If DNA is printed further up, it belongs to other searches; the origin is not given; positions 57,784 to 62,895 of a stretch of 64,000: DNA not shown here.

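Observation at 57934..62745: Giant surface protein with duplicated Gly-rich beta-helix-like modules and an embedded lipase-like alpha/beta-hydrolase domain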

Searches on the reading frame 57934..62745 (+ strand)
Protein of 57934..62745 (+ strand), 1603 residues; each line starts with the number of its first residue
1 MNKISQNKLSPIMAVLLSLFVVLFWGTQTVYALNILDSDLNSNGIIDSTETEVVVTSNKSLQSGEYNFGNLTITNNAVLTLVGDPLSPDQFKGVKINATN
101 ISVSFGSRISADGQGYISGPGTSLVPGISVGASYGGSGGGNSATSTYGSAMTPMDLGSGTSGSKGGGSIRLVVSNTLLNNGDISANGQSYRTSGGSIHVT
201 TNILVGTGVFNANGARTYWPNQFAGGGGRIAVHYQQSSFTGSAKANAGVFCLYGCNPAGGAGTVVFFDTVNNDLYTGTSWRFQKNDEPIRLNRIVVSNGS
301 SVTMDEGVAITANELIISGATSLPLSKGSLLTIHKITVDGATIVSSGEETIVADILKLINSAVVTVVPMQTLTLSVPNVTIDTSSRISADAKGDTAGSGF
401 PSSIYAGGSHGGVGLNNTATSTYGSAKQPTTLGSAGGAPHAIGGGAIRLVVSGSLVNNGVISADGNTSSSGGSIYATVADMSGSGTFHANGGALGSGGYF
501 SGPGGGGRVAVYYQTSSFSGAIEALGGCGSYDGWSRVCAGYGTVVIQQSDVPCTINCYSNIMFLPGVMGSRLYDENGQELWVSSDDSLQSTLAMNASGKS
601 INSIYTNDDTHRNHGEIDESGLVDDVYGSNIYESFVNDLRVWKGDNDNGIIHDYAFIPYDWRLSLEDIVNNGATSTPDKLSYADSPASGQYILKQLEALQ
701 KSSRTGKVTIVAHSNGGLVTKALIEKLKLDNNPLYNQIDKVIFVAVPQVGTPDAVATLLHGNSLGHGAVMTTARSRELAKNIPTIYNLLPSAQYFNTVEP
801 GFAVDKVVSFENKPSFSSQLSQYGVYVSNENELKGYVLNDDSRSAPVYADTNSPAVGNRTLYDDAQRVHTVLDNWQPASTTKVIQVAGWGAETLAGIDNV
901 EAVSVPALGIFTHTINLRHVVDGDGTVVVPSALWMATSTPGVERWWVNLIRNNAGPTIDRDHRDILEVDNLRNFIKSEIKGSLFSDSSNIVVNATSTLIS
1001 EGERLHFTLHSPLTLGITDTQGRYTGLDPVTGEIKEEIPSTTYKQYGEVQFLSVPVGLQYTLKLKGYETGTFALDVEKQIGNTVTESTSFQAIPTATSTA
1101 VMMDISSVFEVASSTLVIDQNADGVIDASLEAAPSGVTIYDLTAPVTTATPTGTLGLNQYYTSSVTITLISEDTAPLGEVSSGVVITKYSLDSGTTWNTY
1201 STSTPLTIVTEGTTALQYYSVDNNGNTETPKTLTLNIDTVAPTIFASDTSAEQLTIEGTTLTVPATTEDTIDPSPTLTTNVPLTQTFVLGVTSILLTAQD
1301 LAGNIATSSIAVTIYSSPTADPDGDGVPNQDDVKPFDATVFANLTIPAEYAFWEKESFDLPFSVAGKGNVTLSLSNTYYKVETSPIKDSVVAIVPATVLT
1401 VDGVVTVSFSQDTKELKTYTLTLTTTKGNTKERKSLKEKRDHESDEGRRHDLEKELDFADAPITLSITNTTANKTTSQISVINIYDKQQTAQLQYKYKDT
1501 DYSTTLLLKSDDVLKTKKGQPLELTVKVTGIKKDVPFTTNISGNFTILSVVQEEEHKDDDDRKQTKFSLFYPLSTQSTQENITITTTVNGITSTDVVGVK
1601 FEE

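Call 3: search_protein_families(library=pfam, proteins=[window:57934-62745:+], max_evalue=1)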
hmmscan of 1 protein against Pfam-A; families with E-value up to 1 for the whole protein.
window:57934-62745:+ (1603 aa): 8 families
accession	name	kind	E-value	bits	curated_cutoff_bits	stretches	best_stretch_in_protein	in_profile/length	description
PF02450.21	LCAT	-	4e-11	43.2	21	1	654-817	85-228/392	Lecithin:cholesterol acyltransferase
PF24096.1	DUF7379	-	2.3e-08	34.6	33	1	691-753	56-117/191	Domain of unknown function (DUF7379)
PF05990.18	DUF900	-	0.0022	17.9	20.5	1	688-747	76-135/232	Alpha/beta hydrolase of unknown function (DUF900)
PF02089.21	Palm_thioest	-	0.0023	18.1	26.8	1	694-797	63-151/254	Palmitoyl protein thioesterase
PF02494.22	HYR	-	0.0029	18.4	21.7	1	1238-1314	2-81/81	HYR domain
PF05057.20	DUF676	-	0.0036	17.3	20.3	1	691-744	65-119/217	Putative serine esterase (DUF676)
PF06821.19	Ser_hydrolase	-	0.035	14.5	22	1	702-753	51-97/172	Serine hydrolase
PF07819.20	PGAP1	-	0.071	13.3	24.3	1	691-749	78-130/233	PGAP1-like alpha/beta domain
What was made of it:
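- On LCAT-like family (Pfam PF02450; LCAT/LPLA2/PDAT): 43.2 bits against 21, E 4e-11, residues 654-817 (call 3).
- Checked: DUF676, PGAP1 and DUF900 fall below their cut-offs (call 3).
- Pfam LCAT is above its cut-off (call 3).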

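Call 4: search_protein_families(library=ncbifam, proteins=[window:57934-62745:+], max_evalue=1)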
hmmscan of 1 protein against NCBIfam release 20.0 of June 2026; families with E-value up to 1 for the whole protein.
window:57934-62745:+ (1603 aa): 2 families
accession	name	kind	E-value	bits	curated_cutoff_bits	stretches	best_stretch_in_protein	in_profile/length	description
NF047446.1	barrel_OmpL47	domain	8.2e-12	45.4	40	1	1161-1237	1-68/68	OmpL47-type beta-barrel domain-containing protein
NF047441.1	Lepto_OmpL47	equivalog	3.9e-08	33.3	250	1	1187-1244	91-145/336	multi-beta-barrel domain surface protein OmpL47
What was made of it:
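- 61414..61644 (+): OmpL47-type beta-barrel/Ig-like domain (residues 1161-1237). call 4
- Checked: An OmpL47-type barrel domain covers residues 1161-1237 (45.4 bits against 40, call 4).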

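Call 8: search_solved_structures(query=window:57934-62745:+, max_evalue=1, show_alignments=2)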
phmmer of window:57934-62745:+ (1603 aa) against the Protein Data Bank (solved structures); distinct sequences matched with E-value up to 1: 2.
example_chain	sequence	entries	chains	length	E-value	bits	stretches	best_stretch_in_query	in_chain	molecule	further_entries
9fkb_Pa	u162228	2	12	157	0.026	15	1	927-1046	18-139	SPP1 gp17-like tail completion protein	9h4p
7d6v_B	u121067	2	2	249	0.1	13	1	638-679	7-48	Fumarate reductase iron-sulfur subunit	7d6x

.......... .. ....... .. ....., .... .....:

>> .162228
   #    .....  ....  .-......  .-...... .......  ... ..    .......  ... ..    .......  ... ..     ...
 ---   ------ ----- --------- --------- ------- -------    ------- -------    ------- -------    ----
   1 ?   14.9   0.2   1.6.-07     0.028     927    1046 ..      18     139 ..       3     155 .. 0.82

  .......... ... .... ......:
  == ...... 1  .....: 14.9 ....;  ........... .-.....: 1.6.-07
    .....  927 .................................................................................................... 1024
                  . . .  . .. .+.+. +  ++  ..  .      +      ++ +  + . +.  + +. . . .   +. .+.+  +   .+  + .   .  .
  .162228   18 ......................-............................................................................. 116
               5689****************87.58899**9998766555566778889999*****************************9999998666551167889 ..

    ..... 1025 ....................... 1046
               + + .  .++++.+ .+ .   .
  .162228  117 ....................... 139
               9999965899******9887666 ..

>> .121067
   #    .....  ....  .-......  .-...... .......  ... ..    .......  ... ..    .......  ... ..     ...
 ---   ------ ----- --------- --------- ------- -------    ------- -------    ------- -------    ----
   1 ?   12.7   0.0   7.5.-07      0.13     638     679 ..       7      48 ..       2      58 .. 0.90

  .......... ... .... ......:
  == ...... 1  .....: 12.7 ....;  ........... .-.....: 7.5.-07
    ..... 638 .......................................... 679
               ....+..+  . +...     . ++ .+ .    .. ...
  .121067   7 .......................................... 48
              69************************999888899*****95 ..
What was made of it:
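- Tried and rejected: The phmmer search of the whole protein against PDB sequences gave only chance-level hits (call 8).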

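Call 9: find_homologous_proteins(query=window:57934-62745:+, max_evalue=0.00001)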
Query window:57934-62745:+ (1603 aa): 817 proteins with E <= 0.00001 among 8000 candidates; the best 120 are listed.
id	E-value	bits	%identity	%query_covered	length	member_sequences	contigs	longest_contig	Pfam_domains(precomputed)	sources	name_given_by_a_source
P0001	0.0e+0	3501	100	99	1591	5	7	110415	PF02450.22,PF24096.3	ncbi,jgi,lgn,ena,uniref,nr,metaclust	ncbi:MAG: hypothetical protein UU88_C0003G0046 [Parcubacteria group bacterium GW2011_GWC1_42_11]|uni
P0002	0.0e+0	1270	54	72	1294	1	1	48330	PF02450.22,PF24096.3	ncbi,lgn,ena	-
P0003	0.0e+0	1243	55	70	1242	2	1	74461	PF02450.22,PF24096.3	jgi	jgi:hypothetical protein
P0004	0.0e+0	1223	56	69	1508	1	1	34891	PF02450.22,PF18676.7,PF24096.3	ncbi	-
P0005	0.0e+0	1140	53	69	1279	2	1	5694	PF02450.22,PF05990.19,PF24096.3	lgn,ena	-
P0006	0.0e+0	1120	58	36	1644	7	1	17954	PF16410.11,PF02450.22,PF24096.3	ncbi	ncbi:MAG: DUF5018 domain-containing protein, partial [Patescibacteria group bacterium]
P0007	0.0e+0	1119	51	71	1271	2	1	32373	PF02450.22,PF24096.3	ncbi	-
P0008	0.0e+0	1115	51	68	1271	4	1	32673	PF02450.22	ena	-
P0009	0.0e+0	1113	50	70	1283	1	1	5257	PF02450.22,PF24096.3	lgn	-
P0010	0.0e+0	1106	51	71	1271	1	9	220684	PF02450.22,PF24096.3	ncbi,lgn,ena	ncbi:MAG: alpha/beta hydrolase [Patescibacteria group bacterium]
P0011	0.0e+0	1098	50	71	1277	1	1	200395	PF02450.22,PF24096.3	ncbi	-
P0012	0.0e+0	1089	50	71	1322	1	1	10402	PF02450.22,PF24096.3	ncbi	-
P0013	0.0e+0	1053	47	71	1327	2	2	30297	PF02450.22,PF24096.3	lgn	-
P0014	0.0e+0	1047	48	68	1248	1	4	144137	PF05057.21,PF02450.22,PF24096.3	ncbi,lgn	ncbi:MAG: PxKF domain-containing protein [Minisyncoccia bacterium]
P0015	0.0e+0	1046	48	71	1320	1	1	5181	PF02450.22,PF24096.3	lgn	-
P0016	0.0e+0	1034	49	71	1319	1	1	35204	PF02450.22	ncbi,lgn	-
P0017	3.5e-294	997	48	71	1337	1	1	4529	PF02450.22,PF24096.3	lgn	-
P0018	1.3e-292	992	55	54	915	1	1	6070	PF02450.22,PF24096.3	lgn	-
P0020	1.4e-290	985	47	71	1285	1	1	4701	PF02450.22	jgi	jgi:hypothetical protein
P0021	2.4e-288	978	43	81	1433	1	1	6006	PF02450.22,PF24096.3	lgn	-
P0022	2.8e-272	925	45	68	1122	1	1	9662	PF02450.22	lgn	-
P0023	3.8e-271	921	52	57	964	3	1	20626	PF02450.22,PF24096.3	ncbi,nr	ncbi:MAG: alpha/beta hydrolase, partial [Candidatus Pacebacteria bacterium]|nr:alpha/beta hydrolase 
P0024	3.3e-261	888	47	62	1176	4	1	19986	PF02450.22,PF24096.3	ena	-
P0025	6.3e-258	877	43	71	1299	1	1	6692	PF02450.22,PF24096.3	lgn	-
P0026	1.6e-243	829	42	70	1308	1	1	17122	PF02450.22,PF24096.3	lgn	-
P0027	7.6e-232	791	50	34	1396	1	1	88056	PF02450.22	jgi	jgi:pimeloyl-ACP methyl ester carboxylesterase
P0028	1.3e-228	780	41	69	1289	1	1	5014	PF02450.22,PF24096.3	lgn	-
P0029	1.0e-214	734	39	71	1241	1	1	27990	PF02450.22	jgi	-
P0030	1.4e-210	720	39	69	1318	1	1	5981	PF02450.22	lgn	-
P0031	3.4e-207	709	39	70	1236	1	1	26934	PF02450.22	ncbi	-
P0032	1.1e-204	701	40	69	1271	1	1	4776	PF02450.22,PF24096.3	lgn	-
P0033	5.4e-204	698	40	68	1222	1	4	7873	PF02450.22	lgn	-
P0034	8.6e-202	691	39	68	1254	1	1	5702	PF02450.22,PF24096.3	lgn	-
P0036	8.7e-200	685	44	34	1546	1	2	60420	PF02450.22,PF24096.3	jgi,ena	jgi:hypothetical protein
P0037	1.4e-199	684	39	70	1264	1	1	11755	PF02450.22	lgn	-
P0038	2.2e-199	683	38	68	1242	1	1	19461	PF02450.22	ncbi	-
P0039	1.5e-197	677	39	70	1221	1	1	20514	PF05057.21,PF02450.22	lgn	-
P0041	1.9e-194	667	39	70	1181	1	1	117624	PF02450.22,PF24096.3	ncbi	-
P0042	3.7e-194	666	39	68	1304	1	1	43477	PF02450.22,PF24096.3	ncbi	ncbi:MAG TPA: hypothetical protein VF829_01855 [Candidatus Paceibacterota bacterium]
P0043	6.7e-190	652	38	68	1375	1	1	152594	PF02450.22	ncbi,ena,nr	ncbi:MAG TPA: hypothetical protein ENJ75_02985 [Candidatus Kaiserbacteria bacterium]|nr:hypothetical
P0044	1.0e-187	644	39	68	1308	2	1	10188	PF02450.22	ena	-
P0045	1.8e-187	644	40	69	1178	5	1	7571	PF02450.22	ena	-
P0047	5.1e-185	636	39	71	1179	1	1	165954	PF02450.22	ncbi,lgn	ncbi:MAG: hypothetical protein WAW13_04590 [Minisyncoccia bacterium]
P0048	1.5e-181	624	38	69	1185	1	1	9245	PF02450.22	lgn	-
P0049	2.6e-179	617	36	77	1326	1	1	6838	PF01674.25,PF02450.22,PF24096.3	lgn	-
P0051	3.8e-178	613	35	70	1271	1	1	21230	PF02450.22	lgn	-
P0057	9.9e-161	555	29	43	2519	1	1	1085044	PF02450.22,PF16403.12,PF16656.12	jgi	jgi:hypothetical protein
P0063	2.7e-145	504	35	68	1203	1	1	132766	PF02450.22,PF24096.3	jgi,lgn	jgi:pimeloyl-ACP methyl ester carboxylesterase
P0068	2.0e-130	455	50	31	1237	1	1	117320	PF16410.11,PF16403.12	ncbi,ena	-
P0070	1.5e-127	445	32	48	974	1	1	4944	PF02450.22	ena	-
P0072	1.7e-124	435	32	69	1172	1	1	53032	PF02450.22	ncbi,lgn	-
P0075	8.3e-123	429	48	31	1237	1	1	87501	PF16403.12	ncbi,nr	ncbi:MAG: DUF5011 domain-containing protein [Candidatus Pacebacteria bacterium]|nr:DUF5011 domain-co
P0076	1.0e-122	429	38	47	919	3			PF02450.22,PF24096.3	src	-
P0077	2.4e-122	428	32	36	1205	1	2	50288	PF02450.22,PF07819.20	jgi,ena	jgi:hypothetical protein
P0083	3.0e-117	411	48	32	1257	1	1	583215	PF16403.12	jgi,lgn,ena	-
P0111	1.5e-105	372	47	31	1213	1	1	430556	-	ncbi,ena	-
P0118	8.4e-104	366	28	43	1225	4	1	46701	PF02450.22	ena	-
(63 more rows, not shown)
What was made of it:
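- Checked: Chance is excluded: full-length homologues score E = 0 (call 9).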
